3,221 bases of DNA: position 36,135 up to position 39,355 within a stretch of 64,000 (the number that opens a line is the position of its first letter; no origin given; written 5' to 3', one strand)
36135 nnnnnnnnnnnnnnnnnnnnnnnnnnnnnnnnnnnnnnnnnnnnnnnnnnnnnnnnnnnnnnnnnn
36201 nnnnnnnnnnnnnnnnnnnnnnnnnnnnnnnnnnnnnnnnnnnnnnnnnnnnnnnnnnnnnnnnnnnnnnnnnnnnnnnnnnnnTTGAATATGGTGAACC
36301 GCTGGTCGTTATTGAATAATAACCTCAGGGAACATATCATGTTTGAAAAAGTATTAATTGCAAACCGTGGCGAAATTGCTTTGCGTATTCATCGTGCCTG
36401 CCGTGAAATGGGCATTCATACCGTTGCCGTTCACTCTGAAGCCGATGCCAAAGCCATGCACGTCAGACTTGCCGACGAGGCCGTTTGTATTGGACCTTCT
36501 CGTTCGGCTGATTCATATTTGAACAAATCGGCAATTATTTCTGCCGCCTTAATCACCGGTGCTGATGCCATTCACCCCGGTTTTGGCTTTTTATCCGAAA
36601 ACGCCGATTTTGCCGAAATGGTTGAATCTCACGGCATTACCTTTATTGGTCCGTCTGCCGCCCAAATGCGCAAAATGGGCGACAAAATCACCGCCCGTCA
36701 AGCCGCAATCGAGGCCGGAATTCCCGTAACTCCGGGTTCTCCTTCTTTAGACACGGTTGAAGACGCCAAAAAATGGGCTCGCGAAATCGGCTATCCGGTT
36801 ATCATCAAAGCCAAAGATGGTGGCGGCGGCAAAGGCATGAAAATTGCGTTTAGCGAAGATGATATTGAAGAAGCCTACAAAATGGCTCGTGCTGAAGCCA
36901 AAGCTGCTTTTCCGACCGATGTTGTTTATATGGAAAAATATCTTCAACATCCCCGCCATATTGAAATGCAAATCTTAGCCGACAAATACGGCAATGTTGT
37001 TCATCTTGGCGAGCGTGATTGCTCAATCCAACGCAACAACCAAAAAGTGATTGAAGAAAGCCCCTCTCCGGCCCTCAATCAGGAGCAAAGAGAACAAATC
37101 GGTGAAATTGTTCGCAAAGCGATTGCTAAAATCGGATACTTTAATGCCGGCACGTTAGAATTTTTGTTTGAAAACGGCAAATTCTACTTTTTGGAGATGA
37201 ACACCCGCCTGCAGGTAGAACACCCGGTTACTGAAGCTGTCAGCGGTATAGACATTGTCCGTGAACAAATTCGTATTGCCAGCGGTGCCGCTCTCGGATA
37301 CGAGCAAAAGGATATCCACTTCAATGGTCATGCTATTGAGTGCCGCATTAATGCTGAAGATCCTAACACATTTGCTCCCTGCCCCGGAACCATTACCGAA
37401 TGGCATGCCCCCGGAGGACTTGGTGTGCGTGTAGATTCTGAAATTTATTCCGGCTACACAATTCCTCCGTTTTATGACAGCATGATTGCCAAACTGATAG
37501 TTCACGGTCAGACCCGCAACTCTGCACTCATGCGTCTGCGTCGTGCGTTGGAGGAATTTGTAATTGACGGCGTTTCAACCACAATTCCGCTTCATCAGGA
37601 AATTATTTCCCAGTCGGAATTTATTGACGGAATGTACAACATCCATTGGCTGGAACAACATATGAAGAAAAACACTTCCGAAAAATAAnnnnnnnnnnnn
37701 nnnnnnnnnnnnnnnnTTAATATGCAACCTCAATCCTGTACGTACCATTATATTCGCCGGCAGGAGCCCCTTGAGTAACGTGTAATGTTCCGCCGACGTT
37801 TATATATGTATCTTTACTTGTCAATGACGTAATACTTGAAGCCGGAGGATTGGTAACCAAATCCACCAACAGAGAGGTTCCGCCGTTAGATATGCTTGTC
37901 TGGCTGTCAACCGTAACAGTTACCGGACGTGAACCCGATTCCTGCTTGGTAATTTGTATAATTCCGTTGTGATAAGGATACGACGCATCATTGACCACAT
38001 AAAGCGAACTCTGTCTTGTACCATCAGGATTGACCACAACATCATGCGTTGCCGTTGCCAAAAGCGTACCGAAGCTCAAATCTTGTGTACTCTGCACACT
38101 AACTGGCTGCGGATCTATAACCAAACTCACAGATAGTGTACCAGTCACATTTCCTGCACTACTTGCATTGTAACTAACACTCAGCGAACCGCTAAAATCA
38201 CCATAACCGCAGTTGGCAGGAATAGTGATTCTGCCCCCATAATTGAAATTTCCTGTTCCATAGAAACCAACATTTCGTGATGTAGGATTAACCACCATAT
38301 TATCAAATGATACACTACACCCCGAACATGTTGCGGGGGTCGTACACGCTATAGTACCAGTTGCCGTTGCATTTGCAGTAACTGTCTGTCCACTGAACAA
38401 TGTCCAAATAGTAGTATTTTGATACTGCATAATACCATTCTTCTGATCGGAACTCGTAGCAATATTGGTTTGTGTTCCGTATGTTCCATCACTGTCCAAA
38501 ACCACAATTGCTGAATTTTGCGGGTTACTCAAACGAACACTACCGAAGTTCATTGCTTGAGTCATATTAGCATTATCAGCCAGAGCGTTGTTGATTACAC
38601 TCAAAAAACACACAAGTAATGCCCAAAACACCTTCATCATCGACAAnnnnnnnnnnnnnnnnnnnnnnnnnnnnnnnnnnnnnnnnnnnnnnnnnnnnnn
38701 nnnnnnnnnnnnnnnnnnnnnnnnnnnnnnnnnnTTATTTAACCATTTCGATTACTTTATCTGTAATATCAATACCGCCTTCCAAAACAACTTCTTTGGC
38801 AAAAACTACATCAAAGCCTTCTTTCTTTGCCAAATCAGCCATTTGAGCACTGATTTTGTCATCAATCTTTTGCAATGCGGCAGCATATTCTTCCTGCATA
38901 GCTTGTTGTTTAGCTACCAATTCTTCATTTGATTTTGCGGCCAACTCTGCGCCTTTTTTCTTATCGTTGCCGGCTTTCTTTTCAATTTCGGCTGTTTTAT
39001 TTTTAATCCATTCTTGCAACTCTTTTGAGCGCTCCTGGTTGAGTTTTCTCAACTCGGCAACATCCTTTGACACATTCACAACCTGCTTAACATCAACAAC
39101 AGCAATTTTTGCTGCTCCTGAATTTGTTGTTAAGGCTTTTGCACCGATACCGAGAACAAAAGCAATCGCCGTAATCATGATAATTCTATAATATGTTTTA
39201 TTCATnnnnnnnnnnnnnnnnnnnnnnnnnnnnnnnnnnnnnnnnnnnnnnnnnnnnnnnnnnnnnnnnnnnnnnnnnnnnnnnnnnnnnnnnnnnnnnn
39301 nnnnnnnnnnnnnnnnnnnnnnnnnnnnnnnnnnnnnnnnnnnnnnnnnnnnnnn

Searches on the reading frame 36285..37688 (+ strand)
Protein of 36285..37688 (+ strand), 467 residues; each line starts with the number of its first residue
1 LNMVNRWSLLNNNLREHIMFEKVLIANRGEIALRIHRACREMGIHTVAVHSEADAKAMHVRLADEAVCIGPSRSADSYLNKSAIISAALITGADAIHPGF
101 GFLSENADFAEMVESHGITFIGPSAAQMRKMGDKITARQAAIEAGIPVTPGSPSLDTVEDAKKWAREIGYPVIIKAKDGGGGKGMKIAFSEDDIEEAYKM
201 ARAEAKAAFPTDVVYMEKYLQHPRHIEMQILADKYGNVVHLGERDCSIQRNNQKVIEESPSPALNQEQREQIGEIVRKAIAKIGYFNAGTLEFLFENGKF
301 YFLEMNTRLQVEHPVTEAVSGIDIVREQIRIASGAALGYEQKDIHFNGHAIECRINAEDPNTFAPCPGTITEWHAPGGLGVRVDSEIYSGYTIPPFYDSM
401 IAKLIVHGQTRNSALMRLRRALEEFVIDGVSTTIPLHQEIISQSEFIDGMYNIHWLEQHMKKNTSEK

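Call 54: search_protein_families(library=pfam, proteins=[window:36285-37688:+], max_evalue=0.00001)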
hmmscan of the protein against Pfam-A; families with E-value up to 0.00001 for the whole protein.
window:36285-37688:+ (467 aa): 5 families
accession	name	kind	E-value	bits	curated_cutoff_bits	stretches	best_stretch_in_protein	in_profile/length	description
PF02786.22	CPSase_L_D2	-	1e-73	247.8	19.8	1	133-337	1-208/211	Carbamoyl-phosphate synthase L chain, ATP binding domain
PF00289.28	Biotin_carb_N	-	5.5e-47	159.2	25.5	1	19-128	1-110/110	Biotin carboxylase, N-terminal domain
PF02785.25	Biotin_carb_C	-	3.3e-41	140.2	32.4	1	352-458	1-108/108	Biotin carboxylase C-terminal domain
PF02222.28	ATP-grasp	-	2.3e-12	47.4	27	1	143-308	5-162/179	ATP-grasp domain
PF07478.18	Dala_Dala_lig_C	-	4.4e-08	33.3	24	1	158-307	25-174/204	D-ala D-ala ligase C-terminus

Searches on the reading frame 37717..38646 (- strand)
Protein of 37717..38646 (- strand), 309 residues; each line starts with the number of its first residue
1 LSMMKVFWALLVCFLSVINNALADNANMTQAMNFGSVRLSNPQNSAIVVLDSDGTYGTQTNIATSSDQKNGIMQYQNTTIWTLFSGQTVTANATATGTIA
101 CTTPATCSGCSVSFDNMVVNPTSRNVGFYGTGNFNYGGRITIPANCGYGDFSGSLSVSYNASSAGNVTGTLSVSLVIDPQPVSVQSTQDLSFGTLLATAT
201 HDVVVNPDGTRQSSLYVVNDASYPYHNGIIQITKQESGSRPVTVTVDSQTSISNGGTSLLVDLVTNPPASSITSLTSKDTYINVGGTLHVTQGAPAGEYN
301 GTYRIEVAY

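Call 54: search_protein_families(library=pfam, proteins=[window:37717-38646:-], max_evalue=0.00001)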
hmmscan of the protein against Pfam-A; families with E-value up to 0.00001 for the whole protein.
window:37717-38646:- (309 aa): 1 family
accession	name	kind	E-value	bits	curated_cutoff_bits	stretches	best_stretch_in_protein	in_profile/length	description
PF14352.11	DUF4402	-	2.8e-20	73.7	25.2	1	183-309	2-129/129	Domain of unknown function (DUF4402)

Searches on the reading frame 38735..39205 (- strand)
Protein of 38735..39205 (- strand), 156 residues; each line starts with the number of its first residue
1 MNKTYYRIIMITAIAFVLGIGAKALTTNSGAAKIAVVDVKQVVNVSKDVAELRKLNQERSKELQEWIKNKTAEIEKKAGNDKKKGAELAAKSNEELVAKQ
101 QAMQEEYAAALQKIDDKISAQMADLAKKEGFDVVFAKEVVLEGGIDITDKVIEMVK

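Call 54: search_protein_families(library=pfam, proteins=[window:38735-39205:-], max_evalue=0.00001)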
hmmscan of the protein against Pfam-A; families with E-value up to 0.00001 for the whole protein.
window:38735-39205:- (156 aa): 1 family
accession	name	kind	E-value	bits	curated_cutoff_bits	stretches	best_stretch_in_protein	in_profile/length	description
PF03938.19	OmpH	-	2.6e-11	44.3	32.4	1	33-153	1-139/141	Outer membrane protein (OmpH-like)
